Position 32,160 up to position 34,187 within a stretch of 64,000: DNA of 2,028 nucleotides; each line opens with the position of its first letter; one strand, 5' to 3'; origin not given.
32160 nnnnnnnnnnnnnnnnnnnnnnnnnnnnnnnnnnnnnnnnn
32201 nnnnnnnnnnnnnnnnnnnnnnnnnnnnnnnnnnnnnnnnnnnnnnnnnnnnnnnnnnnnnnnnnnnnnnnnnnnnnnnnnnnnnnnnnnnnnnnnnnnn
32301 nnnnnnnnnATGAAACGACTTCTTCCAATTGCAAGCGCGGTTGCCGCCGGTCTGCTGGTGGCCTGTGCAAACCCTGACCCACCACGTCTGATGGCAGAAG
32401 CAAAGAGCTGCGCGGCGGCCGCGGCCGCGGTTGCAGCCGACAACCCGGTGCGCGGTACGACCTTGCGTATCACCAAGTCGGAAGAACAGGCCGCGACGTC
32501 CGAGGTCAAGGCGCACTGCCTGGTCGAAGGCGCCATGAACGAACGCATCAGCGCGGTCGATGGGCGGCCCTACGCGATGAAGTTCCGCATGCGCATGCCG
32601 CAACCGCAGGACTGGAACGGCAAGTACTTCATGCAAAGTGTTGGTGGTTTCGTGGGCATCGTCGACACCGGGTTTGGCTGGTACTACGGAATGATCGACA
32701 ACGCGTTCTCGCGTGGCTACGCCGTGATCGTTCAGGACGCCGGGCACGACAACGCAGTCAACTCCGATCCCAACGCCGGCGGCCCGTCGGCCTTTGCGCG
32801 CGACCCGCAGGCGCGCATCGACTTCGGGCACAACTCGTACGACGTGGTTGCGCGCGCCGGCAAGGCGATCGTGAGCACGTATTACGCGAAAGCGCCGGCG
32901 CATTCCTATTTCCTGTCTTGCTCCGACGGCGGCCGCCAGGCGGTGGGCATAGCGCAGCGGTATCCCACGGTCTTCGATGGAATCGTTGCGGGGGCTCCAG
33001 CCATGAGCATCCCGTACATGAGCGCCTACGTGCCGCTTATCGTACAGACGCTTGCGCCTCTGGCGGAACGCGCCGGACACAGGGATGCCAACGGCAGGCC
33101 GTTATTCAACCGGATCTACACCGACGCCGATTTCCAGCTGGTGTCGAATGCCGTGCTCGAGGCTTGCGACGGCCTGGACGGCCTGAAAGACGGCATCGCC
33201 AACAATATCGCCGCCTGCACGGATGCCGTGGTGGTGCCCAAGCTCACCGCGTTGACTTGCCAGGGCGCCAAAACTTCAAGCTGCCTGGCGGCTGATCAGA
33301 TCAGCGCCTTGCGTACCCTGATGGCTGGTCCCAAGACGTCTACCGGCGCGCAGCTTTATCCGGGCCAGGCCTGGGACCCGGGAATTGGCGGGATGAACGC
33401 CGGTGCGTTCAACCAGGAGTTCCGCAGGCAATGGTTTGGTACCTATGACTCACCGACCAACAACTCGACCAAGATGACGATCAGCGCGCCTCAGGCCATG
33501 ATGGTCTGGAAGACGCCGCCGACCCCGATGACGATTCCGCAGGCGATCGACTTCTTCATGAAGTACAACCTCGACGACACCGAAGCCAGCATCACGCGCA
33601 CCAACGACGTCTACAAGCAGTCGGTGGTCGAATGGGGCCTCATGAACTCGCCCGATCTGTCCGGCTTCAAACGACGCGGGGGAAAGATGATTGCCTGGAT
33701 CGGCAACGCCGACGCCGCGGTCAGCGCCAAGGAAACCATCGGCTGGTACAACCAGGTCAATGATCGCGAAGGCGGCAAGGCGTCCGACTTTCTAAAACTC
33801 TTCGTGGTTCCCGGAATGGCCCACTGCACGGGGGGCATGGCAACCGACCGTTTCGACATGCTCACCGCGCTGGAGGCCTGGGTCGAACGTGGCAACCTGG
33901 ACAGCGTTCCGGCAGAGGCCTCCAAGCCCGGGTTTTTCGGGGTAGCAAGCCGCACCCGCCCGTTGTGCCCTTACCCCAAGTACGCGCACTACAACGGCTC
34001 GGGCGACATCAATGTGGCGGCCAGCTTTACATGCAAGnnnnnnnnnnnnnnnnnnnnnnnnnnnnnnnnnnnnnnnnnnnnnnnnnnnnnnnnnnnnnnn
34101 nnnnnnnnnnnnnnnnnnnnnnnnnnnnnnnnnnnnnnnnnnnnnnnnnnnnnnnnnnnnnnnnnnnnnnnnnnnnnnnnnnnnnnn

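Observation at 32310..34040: Lipoprotein closely resembling MHETase, with a remodelled substrate pocket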

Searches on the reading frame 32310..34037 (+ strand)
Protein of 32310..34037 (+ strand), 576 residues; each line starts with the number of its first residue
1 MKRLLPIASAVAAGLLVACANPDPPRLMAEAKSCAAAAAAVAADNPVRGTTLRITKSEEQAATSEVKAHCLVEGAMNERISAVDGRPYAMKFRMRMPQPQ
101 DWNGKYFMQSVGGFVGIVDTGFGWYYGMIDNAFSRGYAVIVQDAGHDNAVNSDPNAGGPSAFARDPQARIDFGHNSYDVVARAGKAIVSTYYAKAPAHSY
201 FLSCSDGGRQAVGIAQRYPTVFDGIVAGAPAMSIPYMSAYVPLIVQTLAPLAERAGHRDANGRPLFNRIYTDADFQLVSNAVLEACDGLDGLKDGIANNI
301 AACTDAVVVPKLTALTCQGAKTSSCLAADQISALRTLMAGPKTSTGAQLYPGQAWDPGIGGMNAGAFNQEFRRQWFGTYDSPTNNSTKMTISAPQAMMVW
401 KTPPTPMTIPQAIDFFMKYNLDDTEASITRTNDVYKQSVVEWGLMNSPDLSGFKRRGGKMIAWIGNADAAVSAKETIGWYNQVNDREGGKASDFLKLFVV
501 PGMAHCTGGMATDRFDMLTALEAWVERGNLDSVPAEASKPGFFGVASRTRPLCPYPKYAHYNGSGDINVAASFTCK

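Call 3: search_protein_families(library=pfam, proteins=[window:32310-34037:+])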
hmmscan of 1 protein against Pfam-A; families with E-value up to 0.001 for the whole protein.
window:32310-34037:+ (576 aa): 1 family
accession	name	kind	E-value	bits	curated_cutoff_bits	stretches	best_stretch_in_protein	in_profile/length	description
PF07519.17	Tannase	-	8.2e-105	351.9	29.8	1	70-576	1-490/490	Tannase and feruloyl esterase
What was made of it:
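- On Tannase / feruloyl esterase family (Pfam PF07519, ESTHER Tannase): 351.9 bits against a cut-off of 29.8; profile positions 1-490 of 490 (call 3)
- Pfam Tannase is full length, E 8e-105 (call 3).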

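Call 4: search_solved_structures(query=window:32310-34037:+, show_alignments=2)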
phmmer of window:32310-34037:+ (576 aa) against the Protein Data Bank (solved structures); distinct sequences matched with E-value up to 0.001: 12.
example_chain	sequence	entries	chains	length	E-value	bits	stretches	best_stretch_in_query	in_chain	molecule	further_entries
8ekg_A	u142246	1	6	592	1e-141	476.3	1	60-575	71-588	Mono(2-hydroxyethyl) terephthalate hydrolase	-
6qz1_A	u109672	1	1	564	2.3e-139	468.6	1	61-575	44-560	Mono(2-hydroxyethyl) terephthalate hydrolase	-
6qg9_A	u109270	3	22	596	2.4e-139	468.5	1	60-575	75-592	Mono(2-hydroxyethyl) terephthalate hydrolase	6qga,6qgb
6qz2_A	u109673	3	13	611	2.5e-139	468.5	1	60-575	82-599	Mono(2-hydroxyethyl) terephthalate hydrolase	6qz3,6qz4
6jtu_A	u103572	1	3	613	3e-139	468.2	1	60-575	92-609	Mono(2-hydroxyethyl) terephthalate hydrolase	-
6jtt_A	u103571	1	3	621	3.1e-139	468.1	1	60-575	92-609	Mono(2-hydroxyethyl) terephthalate hydrolase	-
6g21_A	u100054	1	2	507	7.6e-32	113.6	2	96-392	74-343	Probable feruloyl esterase B-2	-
8bhh_A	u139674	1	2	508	4.2e-25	91.4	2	98-376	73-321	Carboxylic ester hydrolase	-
3wmt_A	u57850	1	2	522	6.1e-25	90.8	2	112-353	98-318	Probable feruloyl esterase B-1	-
6fat_A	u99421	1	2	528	6.7e-25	90.7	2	98-376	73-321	Carboxylic ester hydrolase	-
9hun_A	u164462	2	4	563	1.9e-24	89.2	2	99-376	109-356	Carboxylic ester hydrolase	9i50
7k4o_A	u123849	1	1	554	3.6e-09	38.8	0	83-237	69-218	Carboxylic ester hydrolase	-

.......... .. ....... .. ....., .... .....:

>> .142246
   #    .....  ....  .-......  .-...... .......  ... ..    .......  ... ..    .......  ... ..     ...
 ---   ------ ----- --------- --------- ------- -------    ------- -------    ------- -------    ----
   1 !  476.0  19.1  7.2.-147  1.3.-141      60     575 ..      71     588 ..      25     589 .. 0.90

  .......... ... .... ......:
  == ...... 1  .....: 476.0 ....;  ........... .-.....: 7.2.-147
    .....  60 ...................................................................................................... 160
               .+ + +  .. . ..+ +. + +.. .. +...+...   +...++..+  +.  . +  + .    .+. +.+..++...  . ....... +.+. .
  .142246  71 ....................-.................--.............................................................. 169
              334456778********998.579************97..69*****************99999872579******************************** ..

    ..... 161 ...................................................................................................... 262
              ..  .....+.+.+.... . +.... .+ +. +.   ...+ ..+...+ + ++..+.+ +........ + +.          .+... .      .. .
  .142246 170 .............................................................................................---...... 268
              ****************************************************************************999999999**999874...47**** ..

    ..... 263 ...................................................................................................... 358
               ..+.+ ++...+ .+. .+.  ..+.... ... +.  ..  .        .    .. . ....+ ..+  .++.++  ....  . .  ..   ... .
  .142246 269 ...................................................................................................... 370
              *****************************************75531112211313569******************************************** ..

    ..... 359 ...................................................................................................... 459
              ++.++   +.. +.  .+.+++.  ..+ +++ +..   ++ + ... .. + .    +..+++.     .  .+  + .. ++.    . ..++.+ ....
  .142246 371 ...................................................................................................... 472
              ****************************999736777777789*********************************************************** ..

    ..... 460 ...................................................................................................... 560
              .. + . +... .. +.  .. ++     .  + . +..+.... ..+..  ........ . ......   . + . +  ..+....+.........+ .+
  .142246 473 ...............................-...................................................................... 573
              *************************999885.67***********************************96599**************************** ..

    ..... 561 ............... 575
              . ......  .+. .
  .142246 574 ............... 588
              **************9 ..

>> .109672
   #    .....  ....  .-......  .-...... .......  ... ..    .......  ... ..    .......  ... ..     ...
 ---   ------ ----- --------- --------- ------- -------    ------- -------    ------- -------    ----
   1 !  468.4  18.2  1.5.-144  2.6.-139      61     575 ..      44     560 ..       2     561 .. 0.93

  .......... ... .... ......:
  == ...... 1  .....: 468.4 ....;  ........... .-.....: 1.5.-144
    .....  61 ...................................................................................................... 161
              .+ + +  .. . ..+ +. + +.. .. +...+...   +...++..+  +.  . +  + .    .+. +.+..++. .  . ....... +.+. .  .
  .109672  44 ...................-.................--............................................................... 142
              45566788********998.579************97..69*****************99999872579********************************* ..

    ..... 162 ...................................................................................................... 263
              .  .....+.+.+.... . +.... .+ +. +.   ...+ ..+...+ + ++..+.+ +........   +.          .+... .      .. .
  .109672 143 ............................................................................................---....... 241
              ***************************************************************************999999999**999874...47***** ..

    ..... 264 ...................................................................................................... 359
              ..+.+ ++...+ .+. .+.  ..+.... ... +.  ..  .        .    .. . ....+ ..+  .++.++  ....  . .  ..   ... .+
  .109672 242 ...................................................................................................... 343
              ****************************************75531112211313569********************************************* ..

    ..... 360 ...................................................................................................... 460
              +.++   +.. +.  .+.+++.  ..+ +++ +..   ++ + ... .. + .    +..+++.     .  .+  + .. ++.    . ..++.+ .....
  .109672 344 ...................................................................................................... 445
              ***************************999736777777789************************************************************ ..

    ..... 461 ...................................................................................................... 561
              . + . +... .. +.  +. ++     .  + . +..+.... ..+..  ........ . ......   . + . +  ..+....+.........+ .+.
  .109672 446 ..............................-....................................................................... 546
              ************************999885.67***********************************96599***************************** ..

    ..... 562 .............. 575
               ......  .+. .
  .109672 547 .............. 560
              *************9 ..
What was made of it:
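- Checked: All quoted blocks (GHDNAVN, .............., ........, RGGKMI, DAAVSA, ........, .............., GSGDIN) are in the translation and aligned to MHETase in call 4. The similarity is far beyond chance. phmmer against MHETase chains gives E 1e-139 to 1e-141 over residues 60-575 (call 4).
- MHETase chains match at E 1e-141 (call 4).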

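Call 5: search_protein_families(library=ncbifam, proteins=[window:32310-34037:+])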
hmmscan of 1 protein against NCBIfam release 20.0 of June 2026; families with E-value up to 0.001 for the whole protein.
window:32310-34037:+ (576 aa): 0 families
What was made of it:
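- Tried and rejected: NCBIfam scan: no curated model matches (call 5), so no equivalog name is available.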

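Call 6: find_homologous_proteins(query=window:32310-34037:+, max_evalue=1e-20)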
Query window:32310-34037:+ (576 aa): 501 proteins with E <= 1e-20 among 8000 candidates; the best 120 are listed.
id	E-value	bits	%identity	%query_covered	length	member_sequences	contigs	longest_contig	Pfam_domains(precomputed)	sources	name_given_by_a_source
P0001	0.0e+0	1329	100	100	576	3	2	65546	PF07519.18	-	-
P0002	0.0e+0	1129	84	100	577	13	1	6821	PF07519.18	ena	-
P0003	0.0e+0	1078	80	100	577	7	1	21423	PF07519.18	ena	-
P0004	0.0e+0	1068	80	97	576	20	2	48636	PF07519.18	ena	-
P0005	0.0e+0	1067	79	100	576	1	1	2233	PF07519.18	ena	-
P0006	0.0e+0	1062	79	100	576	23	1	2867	PF07519.18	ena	-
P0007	4.7e-288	974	73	98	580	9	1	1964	PF07519.18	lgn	-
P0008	5.3e-284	961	73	98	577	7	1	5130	PF07519.18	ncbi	-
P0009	7.5e-279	944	72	98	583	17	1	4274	PF07519.18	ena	-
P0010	5.2e-278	941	71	98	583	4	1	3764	PF07519.18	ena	-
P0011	7.2e-276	934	70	100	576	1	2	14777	PF07519.18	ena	-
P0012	2.3e-273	926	70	100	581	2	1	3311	PF07519.18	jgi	-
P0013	5.1e-269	912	69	100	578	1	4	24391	PF07519.18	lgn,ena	-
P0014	5.7e-269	911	69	100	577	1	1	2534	PF07519.18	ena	-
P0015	1.2e-267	907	70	99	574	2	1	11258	PF07519.18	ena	-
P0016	6.1e-264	895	69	98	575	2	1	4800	PF07519.18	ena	-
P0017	5.2e-262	888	67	100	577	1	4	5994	PF07519.18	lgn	-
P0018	1.2e-259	881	65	100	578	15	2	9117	PF00326.28,PF07519.18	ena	-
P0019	5.3e-256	869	69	95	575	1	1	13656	PF07519.18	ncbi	-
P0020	4.3e-255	866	66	100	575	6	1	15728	PF07519.18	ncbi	-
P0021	1.9e-252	857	69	91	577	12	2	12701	PF07519.18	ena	-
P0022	2.0e-251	854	63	100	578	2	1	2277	PF07519.18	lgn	-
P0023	2.2e-251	853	67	95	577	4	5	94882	PF07519.18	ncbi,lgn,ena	-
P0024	7.8e-251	852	67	92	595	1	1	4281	PF07519.18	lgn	-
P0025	1.2e-250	851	66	99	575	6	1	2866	PF07519.18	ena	-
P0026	2.1e-249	847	67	95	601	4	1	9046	PF07519.18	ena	-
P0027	3.6e-249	846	65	100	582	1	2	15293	PF07519.18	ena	-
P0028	4.2e-249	846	65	100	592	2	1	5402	PF07519.18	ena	-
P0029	3.8e-248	843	65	94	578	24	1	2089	PF00326.28,PF07519.18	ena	-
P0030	4.4e-248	842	66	94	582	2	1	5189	PF07519.18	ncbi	-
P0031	5.7e-248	842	66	92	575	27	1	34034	PF07519.18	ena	-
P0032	2.9e-246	836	64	100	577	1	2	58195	PF07519.18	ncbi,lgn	ncbi:tannase/feruloyl esterase family alpha/beta hydrolase [soil metagenome]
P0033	3.5e-246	836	64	100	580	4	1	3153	PF00326.28,PF07519.18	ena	-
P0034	4.8e-246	836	65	95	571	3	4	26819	PF07519.18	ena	-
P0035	7.4e-243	825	67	92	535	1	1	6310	PF07519.18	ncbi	-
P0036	9.1e-236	802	61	100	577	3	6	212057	PF07519.18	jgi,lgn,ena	-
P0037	8.3e-232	789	63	94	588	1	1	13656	PF00326.28,PF07519.18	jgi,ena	jgi:feruloyl esterase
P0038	1.5e-229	781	60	100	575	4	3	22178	PF07519.18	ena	-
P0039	1.1e-223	762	59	100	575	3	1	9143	PF00326.28,PF07519.18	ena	-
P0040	2.2e-219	748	60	95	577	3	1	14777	PF07519.18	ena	-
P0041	1.0e-215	736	58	98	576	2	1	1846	PF00326.28,PF07519.18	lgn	-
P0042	1.8e-213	728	57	100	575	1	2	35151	PF00326.28,PF07519.18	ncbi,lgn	ncbi:tannase/feruloyl esterase family alpha/beta hydrolase [soil metagenome]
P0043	2.4e-212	724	58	100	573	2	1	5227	PF07519.18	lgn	-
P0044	7.8e-210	716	57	95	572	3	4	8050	PF07519.18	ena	-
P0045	1.6e-208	712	56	100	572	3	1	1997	PF07519.18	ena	-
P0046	8.8e-207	706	57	100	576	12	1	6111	PF00326.28,PF07519.18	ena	-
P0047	1.0e-205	703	57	95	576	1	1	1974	PF07519.18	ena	-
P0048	4.7e-205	700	56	99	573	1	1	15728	PF07519.18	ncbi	-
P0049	1.5e-203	695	58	92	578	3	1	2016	PF07519.18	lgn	-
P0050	2.0e-203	695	56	95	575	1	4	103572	PF07519.18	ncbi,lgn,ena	-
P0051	4.9e-203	694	58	95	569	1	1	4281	PF07519.18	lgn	-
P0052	1.4e-201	689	56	99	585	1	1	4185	PF07519.18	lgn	-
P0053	2.1e-201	688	57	92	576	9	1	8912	PF07519.18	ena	-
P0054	3.5e-200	684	56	92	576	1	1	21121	PF07519.18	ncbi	-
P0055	1.3e-198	679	57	94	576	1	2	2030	PF00326.28,PF07519.18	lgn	-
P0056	1.5e-198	679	57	94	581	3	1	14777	PF00326.28,PF07519.18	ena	-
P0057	2.6e-195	668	56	92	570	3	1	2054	PF07519.18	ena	-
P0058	8.7e-194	663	53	100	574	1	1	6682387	PF00326.28,PF07519.18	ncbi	ncbi:MAG: tannase/feruloyl esterase family alpha/beta hydrolase [Burkholderiaceae bacterium]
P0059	3.9e-192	658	56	95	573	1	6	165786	PF00326.28,PF07519.18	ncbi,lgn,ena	-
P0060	4.2e-191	654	53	91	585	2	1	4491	PF00326.28,PF07519.18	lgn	-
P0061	2.0e-190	652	54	95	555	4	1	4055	PF00326.28,PF07519.18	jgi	-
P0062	1.4e-189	649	55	92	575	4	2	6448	PF00326.28,PF07519.18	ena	-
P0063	1.7e-189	649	51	99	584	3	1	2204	PF00326.28,PF07519.18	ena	-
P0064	4.2e-189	648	56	92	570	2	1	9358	PF00326.28,PF07519.18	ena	-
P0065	5.0e-189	647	55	91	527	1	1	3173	PF07519.18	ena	-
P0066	8.4e-187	640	51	99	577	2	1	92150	PF07519.18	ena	-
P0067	1.3e-186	639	55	95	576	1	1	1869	PF00326.28,PF07519.18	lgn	-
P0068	2.1e-185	636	53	94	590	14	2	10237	PF07519.18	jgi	jgi:feruloyl esterase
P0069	1.5e-182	626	51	96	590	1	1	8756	PF00326.28,PF07519.18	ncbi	-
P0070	3.5e-181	622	52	98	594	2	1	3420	PF00326.28,PF07519.18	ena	-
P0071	3.8e-175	602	52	91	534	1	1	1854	PF00326.28,PF07519.18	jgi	jgi:feruloyl esterase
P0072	3.7e-174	598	55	87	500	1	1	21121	PF00326.28,PF07519.18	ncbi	-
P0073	1.8e-170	586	47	100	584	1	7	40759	PF07519.18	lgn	-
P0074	6.3e-150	518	45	94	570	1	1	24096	PF00326.28,PF07519.18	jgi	jgi:hypothetical protein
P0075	1.9e-148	514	45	94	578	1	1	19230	PF00326.28,PF07519.18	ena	-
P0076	1.1e-147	511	44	91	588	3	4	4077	PF00326.28,PF07519.18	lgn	-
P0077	3.8e-147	509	43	97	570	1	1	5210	PF07519.18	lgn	-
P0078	4.1e-147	509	45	100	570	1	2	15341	PF00326.28,PF07519.18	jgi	-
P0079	1.5e-146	507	46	91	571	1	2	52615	PF00326.28,PF07519.18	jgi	jgi:feruloyl esterase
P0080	8.2e-145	502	43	97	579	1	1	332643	PF00326.28,PF07519.18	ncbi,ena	-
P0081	1.0e-144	501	42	99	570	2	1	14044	PF00326.28,PF07519.18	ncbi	-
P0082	6.1e-144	499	44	100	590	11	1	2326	PF00326.28,PF07519.18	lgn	-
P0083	1.7e-141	491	44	90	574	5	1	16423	PF00326.28,PF07519.18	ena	-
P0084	3.6e-141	489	43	96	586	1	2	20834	PF00326.28,PF07519.18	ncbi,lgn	-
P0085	3.5e-139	483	70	28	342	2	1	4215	PF07519.18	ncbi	-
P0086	6.8e-139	482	43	99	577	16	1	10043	PF00326.28,PF07519.18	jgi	jgi:hypothetical protein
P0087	2.4e-132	460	56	63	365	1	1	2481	PF07519.18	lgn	-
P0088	2.8e-130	454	42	95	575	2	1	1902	PF00326.28,PF07519.18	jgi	jgi:feruloyl esterase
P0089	1.6e-128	448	63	53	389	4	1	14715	PF07519.18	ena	-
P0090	1.9e-127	444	63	55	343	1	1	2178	PF07519.18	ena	-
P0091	3.4e-127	443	43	89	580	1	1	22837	PF07519.18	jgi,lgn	jgi:feruloyl esterase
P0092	6.2e-127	442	44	94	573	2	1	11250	PF00326.28,PF07519.18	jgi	jgi:Tannase and feruloyl esterase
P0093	3.5e-125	437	42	88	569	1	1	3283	PF07519.18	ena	-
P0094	6.7e-125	436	42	89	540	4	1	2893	PF07519.18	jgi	jgi:feruloyl esterase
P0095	1.3e-124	435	40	95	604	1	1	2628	PF00326.28,PF07519.18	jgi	-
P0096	1.4e-124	435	40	99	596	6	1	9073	PF07519.18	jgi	jgi:hypothetical protein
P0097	3.2e-124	434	43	91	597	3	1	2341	PF00326.28,PF07519.18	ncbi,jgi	jgi:feruloyl esterase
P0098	6.3e-124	433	40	95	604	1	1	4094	PF00326.28,PF07519.18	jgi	-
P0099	2.0e-123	431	44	88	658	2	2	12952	PF07519.18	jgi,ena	-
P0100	5.9e-123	429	43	89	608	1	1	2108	PF00326.28,PF07519.18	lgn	-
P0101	1.5e-121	425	43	89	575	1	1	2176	PF07519.18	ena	-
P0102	3.5e-121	424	42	89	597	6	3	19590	PF07519.18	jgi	jgi:hypothetical protein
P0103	5.3e-121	423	41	94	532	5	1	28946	PF07519.18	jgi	jgi:feruloyl esterase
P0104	7.5e-120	419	41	89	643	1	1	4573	PF00326.28,PF07519.18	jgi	jgi:feruloyl esterase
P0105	1.9e-119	418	40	95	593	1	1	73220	PF00326.28,PF07519.18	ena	-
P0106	3.9e-119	417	41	95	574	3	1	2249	PF07519.18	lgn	-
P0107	8.0e-118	412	40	91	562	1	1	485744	PF00326.28,PF07519.18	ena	-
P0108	2.1e-117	411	42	87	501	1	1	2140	PF07519.18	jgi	jgi:feruloyl esterase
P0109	1.2e-116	409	43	88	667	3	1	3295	PF07519.18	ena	-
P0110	4.6e-115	403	43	77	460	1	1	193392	PF00326.28,PF07519.18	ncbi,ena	-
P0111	2.1e-114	401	40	98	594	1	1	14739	PF00326.28,PF07519.18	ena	-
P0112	6.6e-113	396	39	99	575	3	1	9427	PF00326.28,PF07519.18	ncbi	-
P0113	5.2e-111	390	40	91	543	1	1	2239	PF07519.18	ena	-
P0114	2.6e-110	388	41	92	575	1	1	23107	PF00326.28,PF07519.18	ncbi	-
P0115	6.3e-110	386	38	98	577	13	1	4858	PF00326.28,PF07519.18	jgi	jgi:hypothetical protein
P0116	6.1e-109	383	37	100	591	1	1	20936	PF00326.28,PF07519.18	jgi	jgi:hypothetical protein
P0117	1.3e-107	379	37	99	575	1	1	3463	PF00326.28,PF07519.18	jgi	jgi:hypothetical protein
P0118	1.6e-107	378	40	88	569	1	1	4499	PF00326.28,PF19878.6,PF07519.18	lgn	-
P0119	1.7e-107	378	41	89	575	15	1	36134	PF00326.28,PF07519.18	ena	-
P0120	2.4e-107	378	40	91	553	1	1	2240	PF19878.6,PF07519.18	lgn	-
